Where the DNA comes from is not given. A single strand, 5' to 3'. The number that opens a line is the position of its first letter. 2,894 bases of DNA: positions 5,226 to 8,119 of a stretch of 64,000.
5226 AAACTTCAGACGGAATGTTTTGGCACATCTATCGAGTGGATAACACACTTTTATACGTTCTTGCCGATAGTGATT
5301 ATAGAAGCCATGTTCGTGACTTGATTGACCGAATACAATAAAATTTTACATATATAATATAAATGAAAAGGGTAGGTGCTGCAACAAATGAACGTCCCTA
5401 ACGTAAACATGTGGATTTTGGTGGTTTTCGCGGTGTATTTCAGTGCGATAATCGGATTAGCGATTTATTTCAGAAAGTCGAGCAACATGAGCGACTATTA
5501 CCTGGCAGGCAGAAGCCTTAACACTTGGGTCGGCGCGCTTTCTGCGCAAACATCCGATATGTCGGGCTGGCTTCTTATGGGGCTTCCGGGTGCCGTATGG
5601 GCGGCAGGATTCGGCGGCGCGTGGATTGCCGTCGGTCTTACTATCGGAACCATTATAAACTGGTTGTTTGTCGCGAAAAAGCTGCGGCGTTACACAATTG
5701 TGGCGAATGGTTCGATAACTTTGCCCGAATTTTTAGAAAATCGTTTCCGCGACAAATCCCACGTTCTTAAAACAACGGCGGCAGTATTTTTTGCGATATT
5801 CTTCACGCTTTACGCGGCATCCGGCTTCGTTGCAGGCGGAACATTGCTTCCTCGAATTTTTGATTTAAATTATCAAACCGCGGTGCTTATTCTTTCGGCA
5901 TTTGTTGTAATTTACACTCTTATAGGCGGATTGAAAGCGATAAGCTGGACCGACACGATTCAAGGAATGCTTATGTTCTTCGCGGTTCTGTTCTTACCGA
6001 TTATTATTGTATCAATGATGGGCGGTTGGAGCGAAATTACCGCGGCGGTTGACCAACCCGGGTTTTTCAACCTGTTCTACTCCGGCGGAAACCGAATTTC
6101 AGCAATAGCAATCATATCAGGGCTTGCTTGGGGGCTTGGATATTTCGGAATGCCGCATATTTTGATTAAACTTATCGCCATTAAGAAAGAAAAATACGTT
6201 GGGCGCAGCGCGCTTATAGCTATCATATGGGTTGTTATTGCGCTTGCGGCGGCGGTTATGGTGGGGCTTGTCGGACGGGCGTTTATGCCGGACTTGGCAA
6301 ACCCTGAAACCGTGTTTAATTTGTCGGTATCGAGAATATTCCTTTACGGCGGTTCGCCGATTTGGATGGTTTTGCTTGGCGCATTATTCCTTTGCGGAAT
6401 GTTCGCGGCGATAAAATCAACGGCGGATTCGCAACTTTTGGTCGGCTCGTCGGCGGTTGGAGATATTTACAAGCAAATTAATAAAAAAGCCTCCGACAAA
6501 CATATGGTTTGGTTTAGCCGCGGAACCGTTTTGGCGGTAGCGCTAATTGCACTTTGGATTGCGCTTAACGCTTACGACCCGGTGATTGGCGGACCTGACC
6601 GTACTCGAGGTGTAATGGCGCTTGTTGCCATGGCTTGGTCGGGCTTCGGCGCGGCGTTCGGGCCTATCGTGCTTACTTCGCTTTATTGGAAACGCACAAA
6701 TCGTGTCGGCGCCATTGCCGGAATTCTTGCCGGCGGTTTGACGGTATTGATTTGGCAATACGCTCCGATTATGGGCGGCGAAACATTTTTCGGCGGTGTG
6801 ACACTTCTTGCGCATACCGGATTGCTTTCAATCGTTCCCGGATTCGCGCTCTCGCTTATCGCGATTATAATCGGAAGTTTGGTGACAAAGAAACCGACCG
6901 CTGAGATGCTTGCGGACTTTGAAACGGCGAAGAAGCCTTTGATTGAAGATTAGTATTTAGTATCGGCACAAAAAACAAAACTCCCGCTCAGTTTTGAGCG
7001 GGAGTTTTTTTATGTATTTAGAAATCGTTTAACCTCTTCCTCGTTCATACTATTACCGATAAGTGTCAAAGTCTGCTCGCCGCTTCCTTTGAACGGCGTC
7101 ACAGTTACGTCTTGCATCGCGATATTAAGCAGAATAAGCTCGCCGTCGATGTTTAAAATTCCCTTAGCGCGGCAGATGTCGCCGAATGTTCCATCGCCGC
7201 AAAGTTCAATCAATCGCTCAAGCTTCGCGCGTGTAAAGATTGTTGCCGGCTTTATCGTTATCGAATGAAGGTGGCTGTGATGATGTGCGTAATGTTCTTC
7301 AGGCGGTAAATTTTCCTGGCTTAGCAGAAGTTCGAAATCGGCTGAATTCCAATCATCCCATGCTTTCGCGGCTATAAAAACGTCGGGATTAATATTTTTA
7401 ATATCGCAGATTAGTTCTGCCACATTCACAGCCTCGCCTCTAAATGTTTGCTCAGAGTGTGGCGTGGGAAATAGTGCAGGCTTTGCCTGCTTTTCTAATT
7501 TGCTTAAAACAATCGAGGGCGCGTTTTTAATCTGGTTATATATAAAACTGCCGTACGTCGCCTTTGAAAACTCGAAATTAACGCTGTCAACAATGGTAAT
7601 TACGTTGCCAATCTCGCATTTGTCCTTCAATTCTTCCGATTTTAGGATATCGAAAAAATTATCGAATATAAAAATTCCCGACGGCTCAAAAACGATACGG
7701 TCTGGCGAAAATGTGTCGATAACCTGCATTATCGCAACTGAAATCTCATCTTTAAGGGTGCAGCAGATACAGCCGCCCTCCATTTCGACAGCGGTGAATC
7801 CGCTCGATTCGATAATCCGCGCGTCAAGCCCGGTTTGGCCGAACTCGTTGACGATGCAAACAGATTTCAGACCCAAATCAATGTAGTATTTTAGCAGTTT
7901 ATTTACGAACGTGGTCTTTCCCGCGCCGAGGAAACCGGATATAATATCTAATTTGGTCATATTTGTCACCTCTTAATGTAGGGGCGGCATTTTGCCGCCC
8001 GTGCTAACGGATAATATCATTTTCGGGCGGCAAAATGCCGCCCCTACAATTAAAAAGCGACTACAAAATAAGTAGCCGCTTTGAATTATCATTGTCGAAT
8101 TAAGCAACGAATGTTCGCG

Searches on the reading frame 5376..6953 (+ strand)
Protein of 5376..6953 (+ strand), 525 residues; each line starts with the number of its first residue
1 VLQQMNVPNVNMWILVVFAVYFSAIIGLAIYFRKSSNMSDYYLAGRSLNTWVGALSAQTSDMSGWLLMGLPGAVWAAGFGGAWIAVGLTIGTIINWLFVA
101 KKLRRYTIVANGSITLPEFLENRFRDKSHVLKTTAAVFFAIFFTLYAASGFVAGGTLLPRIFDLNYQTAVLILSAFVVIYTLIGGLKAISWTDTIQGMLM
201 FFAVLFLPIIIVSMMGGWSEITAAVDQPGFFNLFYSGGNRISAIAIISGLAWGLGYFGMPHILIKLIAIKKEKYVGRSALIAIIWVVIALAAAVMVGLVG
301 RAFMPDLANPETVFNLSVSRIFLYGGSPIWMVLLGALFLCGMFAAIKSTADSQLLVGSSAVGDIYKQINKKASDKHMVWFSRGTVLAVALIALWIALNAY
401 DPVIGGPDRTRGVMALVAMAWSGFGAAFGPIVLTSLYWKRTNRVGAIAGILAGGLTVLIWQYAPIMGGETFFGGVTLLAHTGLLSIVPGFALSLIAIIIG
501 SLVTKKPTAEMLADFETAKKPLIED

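Call 17: search_protein_families(library=pfam, proteins=[window:5376-6953:+])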
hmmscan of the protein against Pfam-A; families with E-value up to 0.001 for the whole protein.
window:5376-6953:+ (525 aa): 1 family
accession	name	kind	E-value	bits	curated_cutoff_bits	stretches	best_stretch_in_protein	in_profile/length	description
PF00474.23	SSF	-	1.7e-84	284.5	22.8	1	41-453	1-406/406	Sodium:solute symporter family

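Call 68: find_encoding_contigs(protein=window:5376-6953:+, flank=4000, max_places=10)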
Protein window:5376-6953:+ (525 aa): no gene with exactly this product is on record in the collection.
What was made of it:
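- Tried and rejected: An exact look-up of the symporter near copy 1 failed, probably because the called start differs (call 68).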

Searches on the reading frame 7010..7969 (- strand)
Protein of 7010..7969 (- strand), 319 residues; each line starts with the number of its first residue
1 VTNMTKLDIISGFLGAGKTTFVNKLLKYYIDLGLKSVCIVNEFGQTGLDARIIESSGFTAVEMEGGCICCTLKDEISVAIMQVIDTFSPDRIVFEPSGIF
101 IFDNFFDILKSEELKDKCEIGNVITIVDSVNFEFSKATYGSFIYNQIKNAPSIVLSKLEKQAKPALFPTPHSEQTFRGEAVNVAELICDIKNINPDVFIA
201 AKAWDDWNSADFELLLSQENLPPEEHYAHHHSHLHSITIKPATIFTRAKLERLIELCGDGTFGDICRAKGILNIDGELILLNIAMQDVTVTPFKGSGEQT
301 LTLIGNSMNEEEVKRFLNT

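Call 78: search_protein_families(library=pfam, proteins=[window:7010-7969:-], max_evalue=0.01)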
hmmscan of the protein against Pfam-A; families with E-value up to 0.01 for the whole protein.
window:7010-7969:- (319 aa): 3 families
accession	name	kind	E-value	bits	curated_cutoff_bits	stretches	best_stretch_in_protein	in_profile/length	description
PF02492.25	cobW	-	4.4e-33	114.8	20.7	1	9-162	4-157/180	CobW/HypB/UreG, nucleotide-binding domain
PF07683.19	CobW_C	-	7.9e-08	32.5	22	1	235-318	2-91/94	Cobalamin synthesis protein cobW C-terminal domain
PF20720.3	nSTAND3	-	0.00044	20.4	27.2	0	8-41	20-52/155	Novel STAND NTPase 3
